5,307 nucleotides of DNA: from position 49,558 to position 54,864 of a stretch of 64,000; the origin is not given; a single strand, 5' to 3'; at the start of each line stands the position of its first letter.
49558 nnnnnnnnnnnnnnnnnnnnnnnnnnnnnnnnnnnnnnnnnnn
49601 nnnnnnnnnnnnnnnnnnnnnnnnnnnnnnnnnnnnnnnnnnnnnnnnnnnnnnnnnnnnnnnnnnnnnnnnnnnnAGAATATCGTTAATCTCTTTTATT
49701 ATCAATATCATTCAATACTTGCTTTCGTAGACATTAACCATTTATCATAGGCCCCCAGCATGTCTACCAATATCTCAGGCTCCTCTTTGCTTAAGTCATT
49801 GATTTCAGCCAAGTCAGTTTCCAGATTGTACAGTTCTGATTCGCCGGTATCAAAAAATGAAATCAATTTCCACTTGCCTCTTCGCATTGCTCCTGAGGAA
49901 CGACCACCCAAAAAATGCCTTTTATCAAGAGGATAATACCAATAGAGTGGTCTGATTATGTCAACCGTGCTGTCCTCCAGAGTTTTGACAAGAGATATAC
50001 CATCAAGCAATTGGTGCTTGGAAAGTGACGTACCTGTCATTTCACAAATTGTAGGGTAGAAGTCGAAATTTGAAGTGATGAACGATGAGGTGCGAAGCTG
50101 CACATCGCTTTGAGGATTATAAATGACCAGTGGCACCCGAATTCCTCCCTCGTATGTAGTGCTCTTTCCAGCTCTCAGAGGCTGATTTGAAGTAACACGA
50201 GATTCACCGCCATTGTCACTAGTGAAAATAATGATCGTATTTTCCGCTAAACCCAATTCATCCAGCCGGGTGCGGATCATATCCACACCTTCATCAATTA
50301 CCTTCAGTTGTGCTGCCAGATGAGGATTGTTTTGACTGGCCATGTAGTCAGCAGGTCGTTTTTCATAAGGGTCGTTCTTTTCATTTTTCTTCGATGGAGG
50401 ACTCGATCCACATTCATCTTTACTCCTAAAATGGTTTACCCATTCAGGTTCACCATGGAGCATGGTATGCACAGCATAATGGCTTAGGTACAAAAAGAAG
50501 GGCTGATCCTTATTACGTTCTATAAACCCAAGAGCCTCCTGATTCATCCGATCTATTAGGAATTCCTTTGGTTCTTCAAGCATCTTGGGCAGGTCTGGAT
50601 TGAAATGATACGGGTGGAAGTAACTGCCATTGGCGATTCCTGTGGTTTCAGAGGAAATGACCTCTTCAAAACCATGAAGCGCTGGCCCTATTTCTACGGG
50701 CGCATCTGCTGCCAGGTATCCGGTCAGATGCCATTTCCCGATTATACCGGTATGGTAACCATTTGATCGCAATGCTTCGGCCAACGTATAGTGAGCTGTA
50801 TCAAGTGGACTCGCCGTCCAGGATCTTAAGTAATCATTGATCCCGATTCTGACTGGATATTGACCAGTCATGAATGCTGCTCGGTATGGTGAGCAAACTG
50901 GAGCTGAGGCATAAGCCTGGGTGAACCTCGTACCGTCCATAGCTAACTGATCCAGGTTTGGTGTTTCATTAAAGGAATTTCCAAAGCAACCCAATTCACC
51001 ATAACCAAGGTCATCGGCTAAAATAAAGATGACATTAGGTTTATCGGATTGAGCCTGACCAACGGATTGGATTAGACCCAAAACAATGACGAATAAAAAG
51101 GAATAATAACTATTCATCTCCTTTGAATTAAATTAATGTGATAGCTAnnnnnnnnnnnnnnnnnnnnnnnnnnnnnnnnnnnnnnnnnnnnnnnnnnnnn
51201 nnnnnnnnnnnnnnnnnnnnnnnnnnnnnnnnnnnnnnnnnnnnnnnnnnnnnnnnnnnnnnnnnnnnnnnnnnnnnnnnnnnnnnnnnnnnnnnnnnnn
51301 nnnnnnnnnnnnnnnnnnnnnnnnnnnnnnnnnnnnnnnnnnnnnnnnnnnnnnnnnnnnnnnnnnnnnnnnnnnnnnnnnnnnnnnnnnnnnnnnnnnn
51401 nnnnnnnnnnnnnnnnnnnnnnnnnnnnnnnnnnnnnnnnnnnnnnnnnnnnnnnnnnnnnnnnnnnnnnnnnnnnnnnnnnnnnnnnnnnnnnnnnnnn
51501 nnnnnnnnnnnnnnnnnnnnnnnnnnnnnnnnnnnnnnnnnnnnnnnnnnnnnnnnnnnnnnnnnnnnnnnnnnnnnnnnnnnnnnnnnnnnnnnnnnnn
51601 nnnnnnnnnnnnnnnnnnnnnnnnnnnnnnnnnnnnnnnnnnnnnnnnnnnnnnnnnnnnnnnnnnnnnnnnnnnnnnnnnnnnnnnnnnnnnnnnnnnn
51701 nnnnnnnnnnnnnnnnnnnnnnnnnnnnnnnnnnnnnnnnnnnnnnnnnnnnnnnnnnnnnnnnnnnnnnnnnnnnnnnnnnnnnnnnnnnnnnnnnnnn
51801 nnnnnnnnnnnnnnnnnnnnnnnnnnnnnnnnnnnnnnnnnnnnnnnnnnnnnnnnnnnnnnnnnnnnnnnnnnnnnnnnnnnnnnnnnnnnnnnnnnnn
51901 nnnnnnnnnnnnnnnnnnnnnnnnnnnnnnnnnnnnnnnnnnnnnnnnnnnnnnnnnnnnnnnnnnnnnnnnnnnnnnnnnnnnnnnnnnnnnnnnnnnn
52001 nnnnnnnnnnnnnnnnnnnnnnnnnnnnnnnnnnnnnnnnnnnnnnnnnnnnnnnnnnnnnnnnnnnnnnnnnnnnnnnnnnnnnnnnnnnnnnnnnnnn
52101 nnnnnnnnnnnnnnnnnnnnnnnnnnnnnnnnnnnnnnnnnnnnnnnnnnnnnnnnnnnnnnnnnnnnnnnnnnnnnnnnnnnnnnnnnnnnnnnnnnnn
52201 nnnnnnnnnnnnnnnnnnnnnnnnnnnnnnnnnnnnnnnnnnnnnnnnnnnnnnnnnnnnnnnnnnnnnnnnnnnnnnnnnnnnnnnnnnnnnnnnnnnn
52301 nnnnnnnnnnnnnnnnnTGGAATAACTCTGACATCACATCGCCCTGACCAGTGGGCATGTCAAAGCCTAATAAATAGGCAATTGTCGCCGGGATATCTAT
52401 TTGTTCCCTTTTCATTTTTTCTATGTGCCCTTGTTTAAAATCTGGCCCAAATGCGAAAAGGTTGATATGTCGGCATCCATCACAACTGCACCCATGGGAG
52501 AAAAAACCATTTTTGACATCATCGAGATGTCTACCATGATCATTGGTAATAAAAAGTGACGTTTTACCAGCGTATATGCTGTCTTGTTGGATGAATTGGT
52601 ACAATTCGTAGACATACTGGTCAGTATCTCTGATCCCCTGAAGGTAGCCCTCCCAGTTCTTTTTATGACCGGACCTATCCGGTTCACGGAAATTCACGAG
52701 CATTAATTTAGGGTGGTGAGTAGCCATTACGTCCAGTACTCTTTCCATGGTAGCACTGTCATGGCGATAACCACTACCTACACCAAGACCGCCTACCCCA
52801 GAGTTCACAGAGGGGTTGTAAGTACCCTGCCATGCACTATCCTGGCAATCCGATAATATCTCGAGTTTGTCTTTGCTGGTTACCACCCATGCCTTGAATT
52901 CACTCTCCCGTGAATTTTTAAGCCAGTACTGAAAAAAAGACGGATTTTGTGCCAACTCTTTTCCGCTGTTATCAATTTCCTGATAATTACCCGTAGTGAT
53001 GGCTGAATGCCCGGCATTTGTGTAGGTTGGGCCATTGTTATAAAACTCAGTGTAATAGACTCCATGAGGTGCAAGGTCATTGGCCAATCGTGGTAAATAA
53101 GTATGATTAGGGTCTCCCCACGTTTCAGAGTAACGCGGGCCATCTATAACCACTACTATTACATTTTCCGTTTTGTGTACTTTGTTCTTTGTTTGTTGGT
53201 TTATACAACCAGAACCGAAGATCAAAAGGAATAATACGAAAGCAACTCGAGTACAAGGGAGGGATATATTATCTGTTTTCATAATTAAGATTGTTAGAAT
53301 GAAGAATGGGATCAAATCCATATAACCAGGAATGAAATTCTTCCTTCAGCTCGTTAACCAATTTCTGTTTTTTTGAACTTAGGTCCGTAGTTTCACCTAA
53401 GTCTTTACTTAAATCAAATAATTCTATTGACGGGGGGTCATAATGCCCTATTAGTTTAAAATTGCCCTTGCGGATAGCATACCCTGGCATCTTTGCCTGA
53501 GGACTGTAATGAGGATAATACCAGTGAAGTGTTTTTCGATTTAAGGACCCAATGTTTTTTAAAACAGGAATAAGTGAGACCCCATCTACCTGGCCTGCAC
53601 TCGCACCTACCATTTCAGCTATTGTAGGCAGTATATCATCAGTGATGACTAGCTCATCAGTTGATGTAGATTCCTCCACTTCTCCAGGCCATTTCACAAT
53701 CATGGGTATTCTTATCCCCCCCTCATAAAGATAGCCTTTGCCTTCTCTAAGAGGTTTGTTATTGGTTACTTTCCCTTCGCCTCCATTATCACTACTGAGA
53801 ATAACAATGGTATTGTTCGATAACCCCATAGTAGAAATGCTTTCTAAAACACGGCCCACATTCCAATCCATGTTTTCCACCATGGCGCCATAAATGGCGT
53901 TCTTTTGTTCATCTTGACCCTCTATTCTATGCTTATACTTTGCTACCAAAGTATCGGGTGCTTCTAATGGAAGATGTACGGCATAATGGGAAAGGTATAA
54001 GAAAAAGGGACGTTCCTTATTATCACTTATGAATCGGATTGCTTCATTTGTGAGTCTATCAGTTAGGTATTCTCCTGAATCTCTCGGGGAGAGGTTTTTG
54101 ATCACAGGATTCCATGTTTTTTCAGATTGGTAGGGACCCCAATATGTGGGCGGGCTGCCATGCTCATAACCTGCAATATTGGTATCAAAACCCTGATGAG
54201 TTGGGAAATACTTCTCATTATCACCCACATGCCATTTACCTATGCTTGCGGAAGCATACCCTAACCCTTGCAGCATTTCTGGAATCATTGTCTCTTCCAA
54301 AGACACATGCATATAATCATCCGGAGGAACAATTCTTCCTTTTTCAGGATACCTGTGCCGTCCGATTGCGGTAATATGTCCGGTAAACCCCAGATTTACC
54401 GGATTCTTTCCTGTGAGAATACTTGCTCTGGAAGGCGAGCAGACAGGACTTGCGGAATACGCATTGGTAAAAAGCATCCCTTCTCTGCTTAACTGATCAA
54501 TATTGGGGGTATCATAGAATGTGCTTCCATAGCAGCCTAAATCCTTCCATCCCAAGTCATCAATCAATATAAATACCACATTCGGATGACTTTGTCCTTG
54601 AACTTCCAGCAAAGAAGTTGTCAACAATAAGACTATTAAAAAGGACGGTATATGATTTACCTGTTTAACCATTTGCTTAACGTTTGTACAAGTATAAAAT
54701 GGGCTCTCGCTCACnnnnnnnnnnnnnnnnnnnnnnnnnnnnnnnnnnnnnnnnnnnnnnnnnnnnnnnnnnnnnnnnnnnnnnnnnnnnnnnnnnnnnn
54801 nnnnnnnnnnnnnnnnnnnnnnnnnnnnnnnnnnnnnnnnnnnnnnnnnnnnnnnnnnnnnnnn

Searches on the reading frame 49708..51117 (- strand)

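Call 11: search_protein_families(library=pfam, proteins=[window:49708-51117:-], max_evalue=0.001)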
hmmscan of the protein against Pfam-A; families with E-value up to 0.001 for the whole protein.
window:49708-51117:- (469 aa): 3 families
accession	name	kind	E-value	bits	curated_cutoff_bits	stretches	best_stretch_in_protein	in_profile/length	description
PF00884.28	Sulfatase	-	4.4e-57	194.1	25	1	27-362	1-300/301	Sulfatase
PF16347.10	SGSH_C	-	2.6e-11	44.3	29.3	1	318-446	8-135/154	N-sulphoglucosamine sulphohydrolase, C-terminal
PF01663.27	Phosphodiest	-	9.4e-08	32.5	23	1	50-307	18-224/342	Type I phosphodiesterase / nucleotide pyrophosphatase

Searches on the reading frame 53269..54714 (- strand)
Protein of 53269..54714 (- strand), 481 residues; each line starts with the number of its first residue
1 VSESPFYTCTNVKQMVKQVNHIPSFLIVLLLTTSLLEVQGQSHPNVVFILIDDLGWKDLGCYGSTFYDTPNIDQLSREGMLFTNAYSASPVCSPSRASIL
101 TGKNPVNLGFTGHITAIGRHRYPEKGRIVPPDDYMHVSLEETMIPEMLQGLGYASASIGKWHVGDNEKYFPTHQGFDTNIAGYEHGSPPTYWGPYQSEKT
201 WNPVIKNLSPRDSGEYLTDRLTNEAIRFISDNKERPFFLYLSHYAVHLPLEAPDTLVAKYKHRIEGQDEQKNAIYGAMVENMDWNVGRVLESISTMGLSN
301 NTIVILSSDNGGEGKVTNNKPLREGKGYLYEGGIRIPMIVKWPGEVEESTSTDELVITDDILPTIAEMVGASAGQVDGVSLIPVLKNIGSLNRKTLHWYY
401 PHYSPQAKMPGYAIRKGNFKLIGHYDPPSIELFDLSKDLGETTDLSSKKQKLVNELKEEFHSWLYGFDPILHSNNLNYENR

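Call 11: search_protein_families(library=pfam, proteins=[window:53269-54714:-], max_evalue=0.001)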
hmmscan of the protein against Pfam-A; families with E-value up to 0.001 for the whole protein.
window:53269-54714:- (481 aa): 3 families
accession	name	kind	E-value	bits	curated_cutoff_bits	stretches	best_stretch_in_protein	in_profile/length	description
PF00884.28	Sulfatase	-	1.9e-63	215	25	1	44-370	1-300/301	Sulfatase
PF16347.10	SGSH_C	-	5e-21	75.9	29.3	1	326-461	8-149/154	N-sulphoglucosamine sulphohydrolase, C-terminal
PF01663.27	Phosphodiest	-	1.7e-11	44.7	23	1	46-313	1-222/342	Type I phosphodiesterase / nucleotide pyrophosphatase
